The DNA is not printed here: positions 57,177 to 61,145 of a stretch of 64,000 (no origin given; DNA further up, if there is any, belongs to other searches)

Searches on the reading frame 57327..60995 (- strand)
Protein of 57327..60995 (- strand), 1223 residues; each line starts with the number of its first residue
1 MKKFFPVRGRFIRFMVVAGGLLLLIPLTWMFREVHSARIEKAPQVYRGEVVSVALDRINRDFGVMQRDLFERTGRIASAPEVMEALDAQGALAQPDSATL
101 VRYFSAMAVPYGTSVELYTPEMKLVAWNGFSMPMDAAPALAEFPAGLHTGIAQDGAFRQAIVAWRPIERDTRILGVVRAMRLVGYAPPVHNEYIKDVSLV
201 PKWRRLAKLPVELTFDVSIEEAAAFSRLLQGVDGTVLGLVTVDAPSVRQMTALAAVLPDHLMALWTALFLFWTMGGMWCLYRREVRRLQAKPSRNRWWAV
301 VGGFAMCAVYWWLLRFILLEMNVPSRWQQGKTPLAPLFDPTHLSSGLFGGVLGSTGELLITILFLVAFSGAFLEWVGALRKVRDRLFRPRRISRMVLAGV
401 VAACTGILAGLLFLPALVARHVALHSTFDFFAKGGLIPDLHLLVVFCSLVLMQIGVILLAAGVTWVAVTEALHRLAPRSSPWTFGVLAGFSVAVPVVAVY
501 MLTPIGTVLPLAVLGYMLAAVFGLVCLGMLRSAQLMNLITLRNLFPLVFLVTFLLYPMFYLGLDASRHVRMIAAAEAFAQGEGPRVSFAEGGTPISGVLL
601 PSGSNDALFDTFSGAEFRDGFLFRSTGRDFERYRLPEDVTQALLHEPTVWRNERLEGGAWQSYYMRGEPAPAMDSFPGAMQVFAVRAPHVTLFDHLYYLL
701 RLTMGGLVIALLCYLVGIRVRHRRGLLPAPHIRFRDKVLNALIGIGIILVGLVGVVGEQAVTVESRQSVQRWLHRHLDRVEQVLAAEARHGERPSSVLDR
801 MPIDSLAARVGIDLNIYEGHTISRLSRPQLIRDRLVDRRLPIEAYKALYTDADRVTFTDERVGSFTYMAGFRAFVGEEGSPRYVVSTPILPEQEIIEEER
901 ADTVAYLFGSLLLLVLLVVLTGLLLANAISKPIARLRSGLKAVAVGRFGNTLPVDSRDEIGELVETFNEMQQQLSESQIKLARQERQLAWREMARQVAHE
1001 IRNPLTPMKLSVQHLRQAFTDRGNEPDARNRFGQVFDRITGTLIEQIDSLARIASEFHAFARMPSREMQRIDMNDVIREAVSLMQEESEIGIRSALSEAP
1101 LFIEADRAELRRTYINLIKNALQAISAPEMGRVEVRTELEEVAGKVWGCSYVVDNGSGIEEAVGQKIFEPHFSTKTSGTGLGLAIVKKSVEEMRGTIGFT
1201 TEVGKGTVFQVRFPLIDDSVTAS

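Call 80: search_protein_families(library=pfam, proteins=[window:57327-60995:-], max_evalue=0.00001)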
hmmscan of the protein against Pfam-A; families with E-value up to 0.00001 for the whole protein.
window:57327-60995:- (1223 aa): 3 families
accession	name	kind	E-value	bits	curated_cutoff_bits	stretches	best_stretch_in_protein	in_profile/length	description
PF02518.31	HATPase_c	-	2e-21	76.9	26.4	1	1106-1215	2-109/111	Histidine kinase-, DNA gyrase B-, and HSP90-like ATPase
PF00672.30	HAMP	-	1.6e-14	54.3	25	1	924-975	1-52/53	HAMP domain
PF00512.31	HisKA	-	4.6e-07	30.2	26.9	1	990-1063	2-63/66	His Kinase A (phospho-acceptor) domain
